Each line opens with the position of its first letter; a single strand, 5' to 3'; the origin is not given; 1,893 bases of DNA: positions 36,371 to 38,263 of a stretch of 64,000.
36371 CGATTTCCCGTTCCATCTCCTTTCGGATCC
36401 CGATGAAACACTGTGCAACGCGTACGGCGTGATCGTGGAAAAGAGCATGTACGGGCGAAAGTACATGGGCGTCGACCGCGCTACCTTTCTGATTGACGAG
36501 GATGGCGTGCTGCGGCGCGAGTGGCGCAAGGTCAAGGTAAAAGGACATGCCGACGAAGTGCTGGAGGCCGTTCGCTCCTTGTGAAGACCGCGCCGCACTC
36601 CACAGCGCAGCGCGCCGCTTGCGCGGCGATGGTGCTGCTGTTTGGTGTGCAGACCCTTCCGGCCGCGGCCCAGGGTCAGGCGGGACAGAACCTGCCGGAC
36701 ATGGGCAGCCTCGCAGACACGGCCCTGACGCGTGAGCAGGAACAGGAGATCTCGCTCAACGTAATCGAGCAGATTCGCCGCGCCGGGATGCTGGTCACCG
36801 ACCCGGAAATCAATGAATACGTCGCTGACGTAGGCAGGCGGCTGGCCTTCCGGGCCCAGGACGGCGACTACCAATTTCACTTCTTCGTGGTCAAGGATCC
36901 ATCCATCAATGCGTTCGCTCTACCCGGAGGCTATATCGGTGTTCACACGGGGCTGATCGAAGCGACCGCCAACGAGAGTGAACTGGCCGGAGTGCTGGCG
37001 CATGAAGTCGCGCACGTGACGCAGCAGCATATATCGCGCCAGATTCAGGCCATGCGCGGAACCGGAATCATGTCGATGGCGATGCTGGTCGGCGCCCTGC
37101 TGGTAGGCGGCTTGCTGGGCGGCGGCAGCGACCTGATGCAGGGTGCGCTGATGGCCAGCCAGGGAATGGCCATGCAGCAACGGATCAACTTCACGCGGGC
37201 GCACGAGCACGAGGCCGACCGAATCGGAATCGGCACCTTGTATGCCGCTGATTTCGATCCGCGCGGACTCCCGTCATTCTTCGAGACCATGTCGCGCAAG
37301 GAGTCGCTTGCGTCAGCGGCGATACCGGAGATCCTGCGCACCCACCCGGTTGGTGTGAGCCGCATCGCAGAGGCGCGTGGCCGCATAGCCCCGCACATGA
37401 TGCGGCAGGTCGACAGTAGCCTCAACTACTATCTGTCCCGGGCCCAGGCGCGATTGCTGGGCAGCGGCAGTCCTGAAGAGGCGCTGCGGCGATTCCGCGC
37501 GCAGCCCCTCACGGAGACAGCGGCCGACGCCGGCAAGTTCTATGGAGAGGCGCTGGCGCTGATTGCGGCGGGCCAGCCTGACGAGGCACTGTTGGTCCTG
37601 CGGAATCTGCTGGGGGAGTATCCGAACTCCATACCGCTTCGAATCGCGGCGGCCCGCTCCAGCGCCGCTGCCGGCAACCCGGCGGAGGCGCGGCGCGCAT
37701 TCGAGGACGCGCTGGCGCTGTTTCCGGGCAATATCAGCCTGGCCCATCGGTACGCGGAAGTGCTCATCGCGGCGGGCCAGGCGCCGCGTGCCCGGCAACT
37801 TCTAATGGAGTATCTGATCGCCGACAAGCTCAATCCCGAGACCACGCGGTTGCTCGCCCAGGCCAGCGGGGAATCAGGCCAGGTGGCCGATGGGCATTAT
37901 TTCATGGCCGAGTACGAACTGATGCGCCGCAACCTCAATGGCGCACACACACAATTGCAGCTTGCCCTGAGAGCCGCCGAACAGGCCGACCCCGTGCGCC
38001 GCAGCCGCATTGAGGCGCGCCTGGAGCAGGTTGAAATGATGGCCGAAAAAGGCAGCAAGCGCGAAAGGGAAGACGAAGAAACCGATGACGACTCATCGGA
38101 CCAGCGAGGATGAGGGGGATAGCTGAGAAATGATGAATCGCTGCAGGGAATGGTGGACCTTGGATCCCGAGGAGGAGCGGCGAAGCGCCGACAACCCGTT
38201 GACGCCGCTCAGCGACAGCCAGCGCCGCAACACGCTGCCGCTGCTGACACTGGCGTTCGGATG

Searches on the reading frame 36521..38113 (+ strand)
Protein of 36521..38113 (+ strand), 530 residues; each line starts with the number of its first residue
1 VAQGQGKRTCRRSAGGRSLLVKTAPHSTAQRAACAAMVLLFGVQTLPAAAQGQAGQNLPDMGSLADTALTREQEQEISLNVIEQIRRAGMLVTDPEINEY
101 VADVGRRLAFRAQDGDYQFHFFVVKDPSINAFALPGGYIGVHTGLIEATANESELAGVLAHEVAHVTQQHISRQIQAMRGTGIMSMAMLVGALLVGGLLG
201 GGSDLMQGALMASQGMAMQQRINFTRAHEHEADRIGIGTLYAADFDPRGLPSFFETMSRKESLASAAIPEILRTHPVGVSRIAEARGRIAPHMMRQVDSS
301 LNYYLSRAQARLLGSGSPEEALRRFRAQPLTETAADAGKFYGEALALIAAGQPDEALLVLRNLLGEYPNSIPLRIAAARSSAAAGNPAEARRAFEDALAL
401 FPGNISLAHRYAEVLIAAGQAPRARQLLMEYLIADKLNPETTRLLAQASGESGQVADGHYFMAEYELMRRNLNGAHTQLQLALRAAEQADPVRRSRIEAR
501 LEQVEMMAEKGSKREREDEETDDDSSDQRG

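Call 50: search_protein_families(library=pfam, proteins=[window:36521-38113:+], max_evalue=0.001)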
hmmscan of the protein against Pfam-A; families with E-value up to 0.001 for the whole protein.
window:36521-38113:+ (530 aa): 7 families
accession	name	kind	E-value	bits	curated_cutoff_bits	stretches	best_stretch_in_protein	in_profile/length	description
PF01435.24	Peptidase_M48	-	9.9e-34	117.2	20.3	1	98-288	4-185/186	Peptidase family M48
PF14559.12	TPR_19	-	1.6e-14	54.4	25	2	383-447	3-67/68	Tetratricopeptide repeat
PF13428.12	TPR_14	-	2.1e-11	43.7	23.5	1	373-413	3-43/44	Tetratricopeptide repeat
PF23914.1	TPR_CcmH_CycH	-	4.7e-07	30.2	42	1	361-457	40-139/158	Cytochrome c-type biogenesis protein H TPR domain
PF13174.12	TPR_6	-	3.9e-06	27.6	26.3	0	341-370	4-33/33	Tetratricopeptide repeat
PF12895.13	ANAPC3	-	2.8e-05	24.7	27.2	0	343-396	29-81/82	Anaphase-promoting complex, cyclosome, subunit 3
PF07719.23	TPR_2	-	0.00022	21.5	27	0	378-404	8-34/34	Tetratricopeptide repeat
